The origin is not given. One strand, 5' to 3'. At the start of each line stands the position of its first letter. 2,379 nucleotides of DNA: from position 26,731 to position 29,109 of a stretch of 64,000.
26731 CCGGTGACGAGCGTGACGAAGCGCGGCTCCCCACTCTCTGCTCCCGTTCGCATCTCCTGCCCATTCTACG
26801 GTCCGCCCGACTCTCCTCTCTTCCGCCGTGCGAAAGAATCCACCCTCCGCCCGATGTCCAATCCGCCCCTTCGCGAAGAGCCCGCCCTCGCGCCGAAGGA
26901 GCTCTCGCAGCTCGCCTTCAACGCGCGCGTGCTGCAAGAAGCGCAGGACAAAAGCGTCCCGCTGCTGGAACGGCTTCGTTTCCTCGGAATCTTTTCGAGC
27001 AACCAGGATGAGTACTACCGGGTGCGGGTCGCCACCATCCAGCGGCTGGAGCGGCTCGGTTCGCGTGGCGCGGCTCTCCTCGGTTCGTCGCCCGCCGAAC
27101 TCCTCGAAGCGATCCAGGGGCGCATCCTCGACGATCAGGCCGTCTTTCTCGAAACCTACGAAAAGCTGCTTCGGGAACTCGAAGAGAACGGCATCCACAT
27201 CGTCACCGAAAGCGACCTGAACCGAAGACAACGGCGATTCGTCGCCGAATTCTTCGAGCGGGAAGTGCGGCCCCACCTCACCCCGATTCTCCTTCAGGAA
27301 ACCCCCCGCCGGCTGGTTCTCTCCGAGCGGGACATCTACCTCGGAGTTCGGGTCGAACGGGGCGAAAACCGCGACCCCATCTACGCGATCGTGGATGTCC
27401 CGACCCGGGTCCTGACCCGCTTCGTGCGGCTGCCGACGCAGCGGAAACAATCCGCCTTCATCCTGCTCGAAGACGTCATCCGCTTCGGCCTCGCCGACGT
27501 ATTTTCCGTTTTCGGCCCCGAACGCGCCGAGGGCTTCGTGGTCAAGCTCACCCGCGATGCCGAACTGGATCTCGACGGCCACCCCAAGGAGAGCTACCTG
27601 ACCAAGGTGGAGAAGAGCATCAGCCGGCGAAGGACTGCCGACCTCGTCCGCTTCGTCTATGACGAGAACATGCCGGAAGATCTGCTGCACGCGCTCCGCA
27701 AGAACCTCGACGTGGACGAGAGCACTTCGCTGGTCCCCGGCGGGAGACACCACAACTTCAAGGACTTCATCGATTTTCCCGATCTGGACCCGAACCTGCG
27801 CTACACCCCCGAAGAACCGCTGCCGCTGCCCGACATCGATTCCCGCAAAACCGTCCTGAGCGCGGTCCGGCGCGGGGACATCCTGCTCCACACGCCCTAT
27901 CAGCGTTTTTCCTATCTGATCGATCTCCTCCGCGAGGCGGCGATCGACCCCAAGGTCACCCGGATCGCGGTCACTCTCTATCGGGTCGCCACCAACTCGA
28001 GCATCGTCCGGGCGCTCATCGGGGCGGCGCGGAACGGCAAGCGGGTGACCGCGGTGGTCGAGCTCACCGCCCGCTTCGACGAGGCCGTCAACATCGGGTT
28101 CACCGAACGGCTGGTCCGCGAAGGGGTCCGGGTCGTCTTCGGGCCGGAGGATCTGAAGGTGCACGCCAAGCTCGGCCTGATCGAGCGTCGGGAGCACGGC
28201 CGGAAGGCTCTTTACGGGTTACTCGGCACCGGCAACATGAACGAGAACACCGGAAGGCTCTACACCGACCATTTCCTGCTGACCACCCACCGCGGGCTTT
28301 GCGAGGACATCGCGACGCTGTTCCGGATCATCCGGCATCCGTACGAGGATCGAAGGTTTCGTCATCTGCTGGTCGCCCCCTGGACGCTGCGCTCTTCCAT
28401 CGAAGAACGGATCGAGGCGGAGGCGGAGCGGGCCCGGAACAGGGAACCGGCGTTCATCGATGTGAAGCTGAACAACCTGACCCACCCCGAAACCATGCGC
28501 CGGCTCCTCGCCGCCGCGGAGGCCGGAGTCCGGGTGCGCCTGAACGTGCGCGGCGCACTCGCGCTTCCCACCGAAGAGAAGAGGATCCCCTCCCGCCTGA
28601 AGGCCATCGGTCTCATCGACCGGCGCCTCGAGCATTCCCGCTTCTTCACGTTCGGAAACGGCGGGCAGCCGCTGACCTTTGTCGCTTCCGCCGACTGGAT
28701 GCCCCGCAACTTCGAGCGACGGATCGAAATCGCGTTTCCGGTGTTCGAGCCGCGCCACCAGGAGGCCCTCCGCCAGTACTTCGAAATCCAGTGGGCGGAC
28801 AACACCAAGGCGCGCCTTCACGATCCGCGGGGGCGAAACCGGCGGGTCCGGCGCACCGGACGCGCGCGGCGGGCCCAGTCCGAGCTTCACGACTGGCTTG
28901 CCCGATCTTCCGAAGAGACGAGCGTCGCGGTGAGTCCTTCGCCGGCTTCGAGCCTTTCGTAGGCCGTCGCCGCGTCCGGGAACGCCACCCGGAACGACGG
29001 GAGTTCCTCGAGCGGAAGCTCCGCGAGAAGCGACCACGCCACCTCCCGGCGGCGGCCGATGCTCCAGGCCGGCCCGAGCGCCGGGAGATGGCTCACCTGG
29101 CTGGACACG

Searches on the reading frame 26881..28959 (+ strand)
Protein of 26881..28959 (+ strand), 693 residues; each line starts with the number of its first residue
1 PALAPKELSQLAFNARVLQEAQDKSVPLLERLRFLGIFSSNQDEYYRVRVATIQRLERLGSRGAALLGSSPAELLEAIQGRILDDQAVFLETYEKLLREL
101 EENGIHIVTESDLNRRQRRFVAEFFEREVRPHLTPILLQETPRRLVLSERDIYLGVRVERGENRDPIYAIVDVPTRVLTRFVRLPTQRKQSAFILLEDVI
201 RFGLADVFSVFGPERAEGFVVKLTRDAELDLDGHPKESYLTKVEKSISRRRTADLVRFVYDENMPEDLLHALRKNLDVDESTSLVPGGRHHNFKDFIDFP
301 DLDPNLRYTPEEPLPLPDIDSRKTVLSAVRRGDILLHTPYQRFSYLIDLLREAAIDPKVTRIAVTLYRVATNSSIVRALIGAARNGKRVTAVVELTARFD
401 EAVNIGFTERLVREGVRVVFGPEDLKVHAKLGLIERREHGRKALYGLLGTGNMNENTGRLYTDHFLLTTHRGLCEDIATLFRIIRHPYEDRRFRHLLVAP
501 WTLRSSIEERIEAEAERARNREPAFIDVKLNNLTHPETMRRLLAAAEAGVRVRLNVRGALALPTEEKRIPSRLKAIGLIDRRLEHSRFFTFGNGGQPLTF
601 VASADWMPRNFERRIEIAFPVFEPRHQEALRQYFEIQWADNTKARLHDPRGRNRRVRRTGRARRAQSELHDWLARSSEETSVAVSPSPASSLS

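Call 27: find_related_loci(query=window:26881-28959:+, collection=genome_contigs, flank=1000)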
Query window:26881-28959:+ (693 aa) in genome_contigs; peptide patterns used: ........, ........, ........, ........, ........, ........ (x = any residue, [..] = any of these).
326 stretches matched a pattern; 218 encode a relative of the query (tblastn E <= 1e-3); the best 80 are kept; 80 distinct loci.
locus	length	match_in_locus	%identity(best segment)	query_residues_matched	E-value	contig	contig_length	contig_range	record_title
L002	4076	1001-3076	77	3-688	0e+0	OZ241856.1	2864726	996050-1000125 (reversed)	MAG: Candidatus Marinacidobacterium sp. isolate 57d0b85c-66d1-4277-a7e3-fd04592ce509 genome assembly, chromosome: 1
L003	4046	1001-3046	76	3-684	0e+0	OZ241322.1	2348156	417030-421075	MAG: Vicinamibacteria bacterium isolate e57db084-d0b4-413a-9b9d-0a793531acb6 genome assembly, chromosome: 1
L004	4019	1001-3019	63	2-674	0e+0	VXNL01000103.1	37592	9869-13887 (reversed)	MAG: Acidobacteria bacterium isolate SB0661_bin_8 NODE_1115_length_37592_cov_244.982897, whole genome shotgun sequence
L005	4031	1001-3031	62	2-678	0e+0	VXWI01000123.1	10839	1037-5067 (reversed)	MAG: Acidobacteria bacterium isolate SB0668_bin_14 NODE_2882_length_10839_cov_13.754266, whole genome shotgun sequence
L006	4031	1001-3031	62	2-678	0e+0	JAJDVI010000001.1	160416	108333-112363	MAG: Acidobacteria bacterium isolate jk18x22bins.33 k141_314203, whole genome shotgun sequence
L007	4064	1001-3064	62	2-689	0e+0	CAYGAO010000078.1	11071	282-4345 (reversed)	MAG TPA_asm: uncultured Acidobacteriota bacterium isolate ERP110561_co1_40 genome assembly, contig: NODE_3751_length_110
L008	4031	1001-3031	62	2-678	0e+0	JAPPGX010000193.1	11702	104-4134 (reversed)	MAG: Acidobacteriota bacterium isolate RHO1_bin_67 NODE_7450_length_11702_cov_25.542972, whole genome shotgun sequence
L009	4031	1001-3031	62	2-678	0e+0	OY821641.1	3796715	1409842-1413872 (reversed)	MAG: Vicinamibacteria bacterium isolate 8cd05730-cbc4-4aa5-8344-af9f7d824ee9 genome assembly, chromosome: 1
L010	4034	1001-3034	64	1-678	0e+0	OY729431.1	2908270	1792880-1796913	MAG: Vicinamibacteria bacterium isolate 6b1ebb23-bf14-4213-9fd5-2478dc99539b genome assembly, chromosome: 1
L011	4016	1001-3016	62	2-673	0e+0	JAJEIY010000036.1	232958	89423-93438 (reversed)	MAG: Acidobacteria bacterium isolate p16x63bins.69 k141_393170, whole genome shotgun sequence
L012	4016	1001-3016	62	3-674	0e+0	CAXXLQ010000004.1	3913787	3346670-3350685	MAG: Vicinamibacteria bacterium isolate d0699c76-2533-4a58-a70c-6c423186d07a genome assembly, contig: contig_4, whole ge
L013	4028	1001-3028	61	3-678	0e+0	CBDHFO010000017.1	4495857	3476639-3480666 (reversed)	MAG: Candidatus Marinacidobacterium sp. isolate 178a2059-1fcc-4348-b026-258adf563acb genome assembly, contig: contig_6,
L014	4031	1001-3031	61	2-678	0e+0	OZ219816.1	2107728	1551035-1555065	MAG: Vicinamibacteria bacterium isolate 9f2a63bf-6400-4679-989b-6d6b125ab8ea genome assembly, chromosome: 2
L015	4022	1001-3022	62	5-678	0e+0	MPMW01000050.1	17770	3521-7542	MAG: Acidobacteria bacterium bin61 NODE_4039_length_17770_cov_14.6437_ID_8077, whole genome shotgun sequence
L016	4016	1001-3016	62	1-673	0e+0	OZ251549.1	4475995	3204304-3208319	MAG: Candidatus Marinacidobacterium sp. isolate 88176f09-942a-4e48-9e77-24fef9edb6e5 genome assembly, chromosome: 1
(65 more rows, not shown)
